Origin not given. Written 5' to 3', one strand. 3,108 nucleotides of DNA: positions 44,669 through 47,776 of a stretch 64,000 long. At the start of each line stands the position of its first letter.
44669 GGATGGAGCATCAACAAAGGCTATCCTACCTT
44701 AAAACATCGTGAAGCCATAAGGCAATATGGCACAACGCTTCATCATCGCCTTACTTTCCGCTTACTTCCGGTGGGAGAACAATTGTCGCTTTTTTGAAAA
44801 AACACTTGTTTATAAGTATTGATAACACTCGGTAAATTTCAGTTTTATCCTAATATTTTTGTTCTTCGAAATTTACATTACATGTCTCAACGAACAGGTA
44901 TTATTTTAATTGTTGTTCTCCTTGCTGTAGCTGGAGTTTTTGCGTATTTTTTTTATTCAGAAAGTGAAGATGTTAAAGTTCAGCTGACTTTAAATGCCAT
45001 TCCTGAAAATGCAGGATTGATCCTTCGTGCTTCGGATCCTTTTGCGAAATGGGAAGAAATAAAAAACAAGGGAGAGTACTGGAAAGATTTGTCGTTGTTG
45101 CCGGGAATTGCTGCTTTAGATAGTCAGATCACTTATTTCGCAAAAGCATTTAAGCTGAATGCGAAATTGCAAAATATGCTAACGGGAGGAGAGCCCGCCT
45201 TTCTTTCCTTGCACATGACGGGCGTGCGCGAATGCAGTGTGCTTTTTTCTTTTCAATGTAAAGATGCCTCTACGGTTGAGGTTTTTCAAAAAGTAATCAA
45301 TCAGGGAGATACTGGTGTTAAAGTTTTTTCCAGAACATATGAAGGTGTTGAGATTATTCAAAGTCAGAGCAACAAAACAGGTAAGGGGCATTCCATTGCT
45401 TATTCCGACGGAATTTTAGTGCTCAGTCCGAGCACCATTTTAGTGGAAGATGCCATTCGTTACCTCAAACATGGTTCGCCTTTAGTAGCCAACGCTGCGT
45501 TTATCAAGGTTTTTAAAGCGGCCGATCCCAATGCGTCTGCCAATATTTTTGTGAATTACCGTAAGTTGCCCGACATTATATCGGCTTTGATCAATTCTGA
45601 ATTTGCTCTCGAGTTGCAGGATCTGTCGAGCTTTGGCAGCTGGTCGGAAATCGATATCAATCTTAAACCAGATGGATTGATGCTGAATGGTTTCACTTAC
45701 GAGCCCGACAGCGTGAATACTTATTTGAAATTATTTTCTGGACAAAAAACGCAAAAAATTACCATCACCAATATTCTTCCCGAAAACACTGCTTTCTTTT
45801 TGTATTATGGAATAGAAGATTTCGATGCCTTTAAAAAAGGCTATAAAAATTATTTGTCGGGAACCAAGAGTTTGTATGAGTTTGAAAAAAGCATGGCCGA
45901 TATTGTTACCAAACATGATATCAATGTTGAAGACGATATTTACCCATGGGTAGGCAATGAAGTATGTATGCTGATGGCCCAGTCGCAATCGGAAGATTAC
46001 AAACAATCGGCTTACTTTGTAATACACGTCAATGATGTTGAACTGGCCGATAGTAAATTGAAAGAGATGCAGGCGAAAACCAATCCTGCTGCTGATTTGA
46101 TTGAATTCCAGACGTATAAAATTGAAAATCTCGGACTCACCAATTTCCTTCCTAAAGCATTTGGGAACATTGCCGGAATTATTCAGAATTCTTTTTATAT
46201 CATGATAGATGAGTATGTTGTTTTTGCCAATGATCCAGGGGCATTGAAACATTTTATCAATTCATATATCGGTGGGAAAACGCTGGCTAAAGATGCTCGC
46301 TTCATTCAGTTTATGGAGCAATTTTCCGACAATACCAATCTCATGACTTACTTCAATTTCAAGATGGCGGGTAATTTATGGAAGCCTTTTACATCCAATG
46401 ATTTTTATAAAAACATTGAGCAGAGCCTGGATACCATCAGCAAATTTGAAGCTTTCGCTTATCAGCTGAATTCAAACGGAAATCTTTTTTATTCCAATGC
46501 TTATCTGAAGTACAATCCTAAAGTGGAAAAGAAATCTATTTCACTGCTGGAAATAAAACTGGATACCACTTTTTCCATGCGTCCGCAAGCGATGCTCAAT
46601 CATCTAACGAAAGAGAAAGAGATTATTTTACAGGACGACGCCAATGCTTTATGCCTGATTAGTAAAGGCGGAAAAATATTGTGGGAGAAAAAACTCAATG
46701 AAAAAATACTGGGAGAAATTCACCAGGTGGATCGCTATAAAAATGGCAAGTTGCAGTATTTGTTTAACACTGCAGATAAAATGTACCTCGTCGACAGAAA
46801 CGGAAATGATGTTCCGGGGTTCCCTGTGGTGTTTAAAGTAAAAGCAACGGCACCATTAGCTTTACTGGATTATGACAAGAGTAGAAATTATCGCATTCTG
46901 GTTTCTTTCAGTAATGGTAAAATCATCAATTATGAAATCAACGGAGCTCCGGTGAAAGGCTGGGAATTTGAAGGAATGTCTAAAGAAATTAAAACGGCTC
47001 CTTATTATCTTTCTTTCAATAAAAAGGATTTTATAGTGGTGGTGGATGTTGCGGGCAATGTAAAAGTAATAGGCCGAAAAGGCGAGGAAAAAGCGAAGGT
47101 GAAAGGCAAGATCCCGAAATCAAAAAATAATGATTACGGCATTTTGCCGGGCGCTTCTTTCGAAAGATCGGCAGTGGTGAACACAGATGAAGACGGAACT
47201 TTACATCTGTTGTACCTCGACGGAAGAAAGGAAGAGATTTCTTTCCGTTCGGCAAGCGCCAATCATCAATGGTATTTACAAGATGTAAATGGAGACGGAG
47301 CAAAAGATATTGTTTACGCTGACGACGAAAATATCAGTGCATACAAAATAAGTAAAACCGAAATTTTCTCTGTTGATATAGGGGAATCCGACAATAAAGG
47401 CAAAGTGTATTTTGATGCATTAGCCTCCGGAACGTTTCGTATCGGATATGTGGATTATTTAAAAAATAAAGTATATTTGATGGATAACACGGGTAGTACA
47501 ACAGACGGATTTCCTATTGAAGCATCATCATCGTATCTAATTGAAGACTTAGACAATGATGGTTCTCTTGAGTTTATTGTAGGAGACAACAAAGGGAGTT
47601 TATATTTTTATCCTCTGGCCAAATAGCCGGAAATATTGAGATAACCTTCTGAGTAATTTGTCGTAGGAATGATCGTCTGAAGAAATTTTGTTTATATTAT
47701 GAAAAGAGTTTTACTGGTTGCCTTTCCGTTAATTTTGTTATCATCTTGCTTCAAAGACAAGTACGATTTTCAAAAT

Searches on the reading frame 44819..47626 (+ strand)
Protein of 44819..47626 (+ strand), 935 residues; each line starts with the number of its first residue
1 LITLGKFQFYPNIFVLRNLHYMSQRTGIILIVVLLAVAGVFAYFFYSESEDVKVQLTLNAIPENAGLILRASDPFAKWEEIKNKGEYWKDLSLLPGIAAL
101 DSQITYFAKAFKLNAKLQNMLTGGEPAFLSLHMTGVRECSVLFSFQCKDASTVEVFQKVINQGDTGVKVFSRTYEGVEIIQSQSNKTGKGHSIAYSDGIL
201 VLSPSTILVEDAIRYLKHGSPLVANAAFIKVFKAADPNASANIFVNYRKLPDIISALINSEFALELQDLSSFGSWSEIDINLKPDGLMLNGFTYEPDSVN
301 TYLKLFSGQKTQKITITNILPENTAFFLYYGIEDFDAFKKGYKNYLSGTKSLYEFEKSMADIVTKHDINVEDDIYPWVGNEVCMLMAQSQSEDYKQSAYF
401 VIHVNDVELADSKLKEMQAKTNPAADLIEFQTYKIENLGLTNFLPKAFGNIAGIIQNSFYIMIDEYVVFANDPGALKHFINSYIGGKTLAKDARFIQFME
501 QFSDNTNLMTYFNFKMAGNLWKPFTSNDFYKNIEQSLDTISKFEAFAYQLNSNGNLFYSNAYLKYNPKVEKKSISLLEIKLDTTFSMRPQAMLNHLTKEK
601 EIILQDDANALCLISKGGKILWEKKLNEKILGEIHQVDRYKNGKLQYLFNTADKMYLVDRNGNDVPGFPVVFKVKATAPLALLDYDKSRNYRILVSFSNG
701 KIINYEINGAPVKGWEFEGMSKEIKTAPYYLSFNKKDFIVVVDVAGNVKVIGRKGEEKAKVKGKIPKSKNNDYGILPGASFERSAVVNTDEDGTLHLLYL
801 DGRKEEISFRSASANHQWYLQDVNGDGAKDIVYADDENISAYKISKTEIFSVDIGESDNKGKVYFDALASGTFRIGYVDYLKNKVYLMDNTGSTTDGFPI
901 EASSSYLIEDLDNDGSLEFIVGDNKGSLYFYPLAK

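Call 70: search_protein_families(library=pfam, proteins=[window:44819-47626:+], max_evalue=0.00001)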
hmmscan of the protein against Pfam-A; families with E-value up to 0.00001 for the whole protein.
window:44819-47626:+ (935 aa): 2 families
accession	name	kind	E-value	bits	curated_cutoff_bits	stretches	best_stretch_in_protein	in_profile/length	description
PF11832.13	DUF3352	-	9.4e-29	100.8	26.8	2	303-547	24-262/536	Protein of unknown function (DUF3352)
PF13517.12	FG-GAP_3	-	9.7e-06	26.5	26.9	0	822-850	1-29/61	FG-GAP-like repeat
